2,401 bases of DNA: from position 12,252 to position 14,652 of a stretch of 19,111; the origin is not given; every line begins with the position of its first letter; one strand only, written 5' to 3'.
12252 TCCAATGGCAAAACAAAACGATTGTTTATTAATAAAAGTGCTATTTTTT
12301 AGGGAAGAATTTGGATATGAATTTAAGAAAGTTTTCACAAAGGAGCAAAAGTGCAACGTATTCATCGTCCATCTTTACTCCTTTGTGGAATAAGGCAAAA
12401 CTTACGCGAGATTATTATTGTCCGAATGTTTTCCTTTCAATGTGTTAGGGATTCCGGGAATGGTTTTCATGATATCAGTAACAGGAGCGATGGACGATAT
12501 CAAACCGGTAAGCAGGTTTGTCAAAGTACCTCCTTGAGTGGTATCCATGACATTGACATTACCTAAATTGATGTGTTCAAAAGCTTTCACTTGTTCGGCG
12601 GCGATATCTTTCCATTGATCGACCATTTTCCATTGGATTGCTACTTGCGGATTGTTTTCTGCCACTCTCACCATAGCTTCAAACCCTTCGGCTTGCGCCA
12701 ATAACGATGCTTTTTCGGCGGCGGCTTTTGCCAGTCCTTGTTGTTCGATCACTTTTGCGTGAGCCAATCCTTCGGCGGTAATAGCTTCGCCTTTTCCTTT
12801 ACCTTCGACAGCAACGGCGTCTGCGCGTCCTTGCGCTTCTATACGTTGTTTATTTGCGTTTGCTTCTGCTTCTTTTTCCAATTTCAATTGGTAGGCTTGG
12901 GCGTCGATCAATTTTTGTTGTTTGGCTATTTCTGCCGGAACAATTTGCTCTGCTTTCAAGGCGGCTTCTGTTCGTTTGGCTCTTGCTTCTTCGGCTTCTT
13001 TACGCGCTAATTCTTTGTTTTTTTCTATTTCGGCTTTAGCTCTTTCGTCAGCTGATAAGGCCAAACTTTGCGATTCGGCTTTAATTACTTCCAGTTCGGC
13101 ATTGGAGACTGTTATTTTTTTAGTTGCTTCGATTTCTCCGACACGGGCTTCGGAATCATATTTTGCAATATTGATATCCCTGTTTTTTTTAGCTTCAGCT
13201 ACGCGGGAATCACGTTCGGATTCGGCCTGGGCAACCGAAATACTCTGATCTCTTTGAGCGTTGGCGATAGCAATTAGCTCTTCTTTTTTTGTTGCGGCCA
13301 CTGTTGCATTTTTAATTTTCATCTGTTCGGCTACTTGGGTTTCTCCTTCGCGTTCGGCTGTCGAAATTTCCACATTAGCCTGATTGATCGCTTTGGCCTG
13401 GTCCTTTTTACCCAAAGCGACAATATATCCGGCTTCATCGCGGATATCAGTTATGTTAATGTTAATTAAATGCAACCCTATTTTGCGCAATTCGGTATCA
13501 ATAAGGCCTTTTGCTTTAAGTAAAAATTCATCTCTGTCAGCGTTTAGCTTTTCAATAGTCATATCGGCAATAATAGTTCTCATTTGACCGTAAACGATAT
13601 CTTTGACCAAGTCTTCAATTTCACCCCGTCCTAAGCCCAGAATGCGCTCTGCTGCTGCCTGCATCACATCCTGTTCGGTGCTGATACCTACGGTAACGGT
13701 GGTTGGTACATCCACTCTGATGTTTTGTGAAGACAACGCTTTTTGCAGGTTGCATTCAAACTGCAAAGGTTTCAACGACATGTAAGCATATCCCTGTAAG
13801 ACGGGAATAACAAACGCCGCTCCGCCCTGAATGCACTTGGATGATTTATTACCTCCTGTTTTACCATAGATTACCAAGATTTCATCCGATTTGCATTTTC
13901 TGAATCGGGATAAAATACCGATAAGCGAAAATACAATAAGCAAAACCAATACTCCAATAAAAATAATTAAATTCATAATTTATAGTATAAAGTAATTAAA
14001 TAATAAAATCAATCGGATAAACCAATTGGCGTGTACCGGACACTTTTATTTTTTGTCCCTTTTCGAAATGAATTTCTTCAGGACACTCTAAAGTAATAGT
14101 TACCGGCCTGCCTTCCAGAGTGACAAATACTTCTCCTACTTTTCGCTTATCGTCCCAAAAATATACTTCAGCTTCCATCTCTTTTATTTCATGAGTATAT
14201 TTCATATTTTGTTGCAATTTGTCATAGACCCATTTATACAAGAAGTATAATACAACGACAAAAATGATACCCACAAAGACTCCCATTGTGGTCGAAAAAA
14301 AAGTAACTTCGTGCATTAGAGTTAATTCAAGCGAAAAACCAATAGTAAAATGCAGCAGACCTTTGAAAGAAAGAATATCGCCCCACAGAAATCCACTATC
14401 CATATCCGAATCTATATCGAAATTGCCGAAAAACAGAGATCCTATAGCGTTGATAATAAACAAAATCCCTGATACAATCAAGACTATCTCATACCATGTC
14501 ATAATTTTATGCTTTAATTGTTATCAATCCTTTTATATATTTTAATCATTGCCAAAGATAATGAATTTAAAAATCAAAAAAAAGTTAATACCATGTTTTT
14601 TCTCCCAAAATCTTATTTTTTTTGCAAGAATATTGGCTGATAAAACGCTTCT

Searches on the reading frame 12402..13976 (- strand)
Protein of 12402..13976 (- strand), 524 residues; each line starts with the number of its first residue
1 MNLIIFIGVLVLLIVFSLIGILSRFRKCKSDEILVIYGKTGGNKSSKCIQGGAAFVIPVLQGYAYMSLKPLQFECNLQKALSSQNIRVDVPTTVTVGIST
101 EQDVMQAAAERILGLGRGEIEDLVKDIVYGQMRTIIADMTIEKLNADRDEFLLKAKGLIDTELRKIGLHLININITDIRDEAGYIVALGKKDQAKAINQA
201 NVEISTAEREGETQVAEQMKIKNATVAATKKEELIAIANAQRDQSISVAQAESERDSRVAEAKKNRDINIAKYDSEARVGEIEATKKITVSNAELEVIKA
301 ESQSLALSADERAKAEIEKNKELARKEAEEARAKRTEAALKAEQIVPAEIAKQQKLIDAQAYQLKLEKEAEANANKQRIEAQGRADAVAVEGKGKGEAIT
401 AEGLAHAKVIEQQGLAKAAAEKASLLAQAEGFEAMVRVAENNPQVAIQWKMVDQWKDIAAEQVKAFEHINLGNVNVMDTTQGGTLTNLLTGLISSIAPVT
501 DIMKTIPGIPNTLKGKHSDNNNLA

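Call 8: search_protein_families(library=pfam, proteins=[window:12402-13976:-])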
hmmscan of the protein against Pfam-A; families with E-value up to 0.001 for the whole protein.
window:12402-13976:- (524 aa): 1 family
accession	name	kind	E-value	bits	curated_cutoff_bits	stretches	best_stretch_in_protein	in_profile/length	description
PF01145.31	Band_7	-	1.7e-25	90.5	23.6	1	29-209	4-174/176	SPFH domain / Band 7 family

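Call 64: find_encoding_contigs(protein=window:12402-13976:-, flank=3000, max_places=6)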
Protein window:12402-13976:- (524 aa): no gene with exactly this product is on record in the collection.

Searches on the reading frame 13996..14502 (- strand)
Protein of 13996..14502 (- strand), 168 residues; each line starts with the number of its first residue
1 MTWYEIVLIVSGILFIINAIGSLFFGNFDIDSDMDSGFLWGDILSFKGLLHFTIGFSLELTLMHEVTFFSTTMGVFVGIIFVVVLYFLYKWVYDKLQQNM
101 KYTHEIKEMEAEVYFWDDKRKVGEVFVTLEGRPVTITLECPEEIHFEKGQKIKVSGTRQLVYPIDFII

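Call 8: search_protein_families(library=pfam, proteins=[window:13996-14502:-])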
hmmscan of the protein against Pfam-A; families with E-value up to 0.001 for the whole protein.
window:13996-14502:- (168 aa): 0 families

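Call 66: find_encoding_contigs(protein=window:13996-14502:-, flank=3000, max_places=6)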
Protein window:13996-14502:- (168 aa): 1 contig read that carries it; 1 place shown.
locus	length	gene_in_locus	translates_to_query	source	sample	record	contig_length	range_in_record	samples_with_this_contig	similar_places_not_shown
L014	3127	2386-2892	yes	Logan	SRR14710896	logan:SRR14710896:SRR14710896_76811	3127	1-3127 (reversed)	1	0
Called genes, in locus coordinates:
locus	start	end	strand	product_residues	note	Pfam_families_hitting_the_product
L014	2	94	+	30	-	?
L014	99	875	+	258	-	PF01975:SurE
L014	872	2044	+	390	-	PF02684:LpxB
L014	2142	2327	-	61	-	-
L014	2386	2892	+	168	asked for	-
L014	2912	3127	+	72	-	?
